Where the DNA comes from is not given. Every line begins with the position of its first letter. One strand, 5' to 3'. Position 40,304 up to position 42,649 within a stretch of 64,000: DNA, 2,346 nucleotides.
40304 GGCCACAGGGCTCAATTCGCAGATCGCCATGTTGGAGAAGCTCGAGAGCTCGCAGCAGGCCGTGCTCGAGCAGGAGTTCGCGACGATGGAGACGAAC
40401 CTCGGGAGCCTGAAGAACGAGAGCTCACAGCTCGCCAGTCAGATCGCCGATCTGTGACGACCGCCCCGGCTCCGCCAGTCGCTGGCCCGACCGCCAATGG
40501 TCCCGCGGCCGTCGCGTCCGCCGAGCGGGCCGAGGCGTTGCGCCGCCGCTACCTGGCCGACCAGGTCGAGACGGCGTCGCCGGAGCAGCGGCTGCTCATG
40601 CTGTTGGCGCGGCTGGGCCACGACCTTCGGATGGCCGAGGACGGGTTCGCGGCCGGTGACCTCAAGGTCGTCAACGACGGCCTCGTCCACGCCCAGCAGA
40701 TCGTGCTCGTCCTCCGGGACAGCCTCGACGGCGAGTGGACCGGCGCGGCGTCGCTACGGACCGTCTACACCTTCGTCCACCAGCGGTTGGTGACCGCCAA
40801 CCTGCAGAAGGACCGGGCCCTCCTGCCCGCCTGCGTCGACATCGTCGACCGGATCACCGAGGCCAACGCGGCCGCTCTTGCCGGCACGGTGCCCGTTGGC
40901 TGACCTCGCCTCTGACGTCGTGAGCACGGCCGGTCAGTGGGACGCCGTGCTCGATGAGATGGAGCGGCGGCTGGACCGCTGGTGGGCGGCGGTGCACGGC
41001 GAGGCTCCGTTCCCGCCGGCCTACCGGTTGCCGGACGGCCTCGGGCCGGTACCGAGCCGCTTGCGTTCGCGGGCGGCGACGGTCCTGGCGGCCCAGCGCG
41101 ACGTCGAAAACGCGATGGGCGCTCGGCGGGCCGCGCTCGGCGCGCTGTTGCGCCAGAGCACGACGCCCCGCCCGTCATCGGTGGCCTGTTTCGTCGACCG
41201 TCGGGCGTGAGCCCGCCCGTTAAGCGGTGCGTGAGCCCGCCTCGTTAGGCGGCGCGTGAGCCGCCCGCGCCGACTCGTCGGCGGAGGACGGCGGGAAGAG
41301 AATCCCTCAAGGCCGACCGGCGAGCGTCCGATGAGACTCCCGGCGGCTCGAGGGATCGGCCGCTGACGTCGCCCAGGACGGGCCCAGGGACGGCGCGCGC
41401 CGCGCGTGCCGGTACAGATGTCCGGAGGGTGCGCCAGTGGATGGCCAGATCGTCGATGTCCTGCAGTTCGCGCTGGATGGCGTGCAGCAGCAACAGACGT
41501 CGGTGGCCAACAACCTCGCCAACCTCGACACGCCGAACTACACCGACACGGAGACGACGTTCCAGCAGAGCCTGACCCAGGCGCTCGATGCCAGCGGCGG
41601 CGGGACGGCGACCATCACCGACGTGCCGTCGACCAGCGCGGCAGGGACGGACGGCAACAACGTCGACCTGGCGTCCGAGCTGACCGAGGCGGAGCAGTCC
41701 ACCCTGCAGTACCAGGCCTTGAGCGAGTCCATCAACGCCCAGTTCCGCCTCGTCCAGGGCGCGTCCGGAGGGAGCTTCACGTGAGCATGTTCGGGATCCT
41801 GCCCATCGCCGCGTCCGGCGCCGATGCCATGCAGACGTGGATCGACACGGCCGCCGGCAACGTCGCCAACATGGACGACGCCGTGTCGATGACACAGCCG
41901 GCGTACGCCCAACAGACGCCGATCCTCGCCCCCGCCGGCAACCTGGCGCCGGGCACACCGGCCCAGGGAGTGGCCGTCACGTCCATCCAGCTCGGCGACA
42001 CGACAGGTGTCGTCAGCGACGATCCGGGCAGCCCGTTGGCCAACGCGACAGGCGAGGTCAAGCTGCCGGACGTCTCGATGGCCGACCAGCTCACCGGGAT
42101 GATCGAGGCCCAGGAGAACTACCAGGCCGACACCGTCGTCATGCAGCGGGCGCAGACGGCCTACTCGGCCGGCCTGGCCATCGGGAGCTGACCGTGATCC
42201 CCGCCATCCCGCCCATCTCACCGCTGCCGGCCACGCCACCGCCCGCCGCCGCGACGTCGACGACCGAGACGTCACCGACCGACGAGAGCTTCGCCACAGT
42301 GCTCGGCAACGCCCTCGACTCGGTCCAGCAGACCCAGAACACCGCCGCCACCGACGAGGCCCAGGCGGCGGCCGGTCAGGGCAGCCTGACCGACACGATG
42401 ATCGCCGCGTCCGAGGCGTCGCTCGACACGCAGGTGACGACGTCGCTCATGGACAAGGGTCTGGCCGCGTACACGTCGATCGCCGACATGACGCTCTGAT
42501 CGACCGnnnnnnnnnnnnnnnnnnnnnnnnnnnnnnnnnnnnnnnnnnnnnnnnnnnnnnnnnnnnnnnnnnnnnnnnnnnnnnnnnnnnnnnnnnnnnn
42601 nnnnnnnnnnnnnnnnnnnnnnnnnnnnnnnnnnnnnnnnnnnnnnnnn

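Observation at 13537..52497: One conserved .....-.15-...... motif heads nearly every flagellar transcription unit, including early genes and fliA itself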

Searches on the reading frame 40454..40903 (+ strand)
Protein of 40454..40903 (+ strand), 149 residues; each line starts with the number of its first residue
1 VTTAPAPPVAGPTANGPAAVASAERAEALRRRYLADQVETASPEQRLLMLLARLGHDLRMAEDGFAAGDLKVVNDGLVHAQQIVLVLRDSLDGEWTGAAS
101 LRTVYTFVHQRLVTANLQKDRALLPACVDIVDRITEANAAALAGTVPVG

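Call 8: search_protein_families(library=pfam, proteins=[window:40454-40903:+])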
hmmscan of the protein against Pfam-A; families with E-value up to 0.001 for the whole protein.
window:40454-40903:+ (149 aa): 1 family
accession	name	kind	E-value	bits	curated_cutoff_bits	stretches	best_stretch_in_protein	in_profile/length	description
PF02561.19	FliS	-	1.5e-20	74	26.7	1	32-137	3-110/115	Flagellar protein FliS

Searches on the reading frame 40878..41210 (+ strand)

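Call 8: search_protein_families(library=pfam, proteins=[window:40878-41210:+])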
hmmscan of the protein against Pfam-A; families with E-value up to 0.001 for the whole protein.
window:40878-41210:+ (110 aa): 0 families

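Call 41: search_protein_families(library=ncbifam, proteins=[window:40878-41210:+], max_evalue=0.01)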
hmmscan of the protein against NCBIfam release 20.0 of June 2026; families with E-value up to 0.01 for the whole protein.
window:40878-41210:+ (110 aa): 0 families

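Call 62: search_protein_families(library=pfam, proteins=[window:40878-41210:+], max_evalue=1)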
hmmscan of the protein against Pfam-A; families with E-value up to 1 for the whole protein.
window:40878-41210:+ (110 aa): 1 family
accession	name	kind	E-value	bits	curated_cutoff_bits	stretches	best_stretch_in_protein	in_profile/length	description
PF05400.18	FliT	-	0.34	12.2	29.5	0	58-95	39-76/85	Flagellar protein FliT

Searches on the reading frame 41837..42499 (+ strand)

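Call 8: search_protein_families(library=pfam, proteins=[window:41837-42499:+])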
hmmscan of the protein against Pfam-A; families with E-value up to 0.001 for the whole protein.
window:41837-42499:+ (220 aa): 1 family
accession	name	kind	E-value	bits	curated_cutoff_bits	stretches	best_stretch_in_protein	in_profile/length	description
PF02049.23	FliE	-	3.5e-16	59.6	22.4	1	139-219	7-88/89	Flagellar hook-basal body complex protein FliE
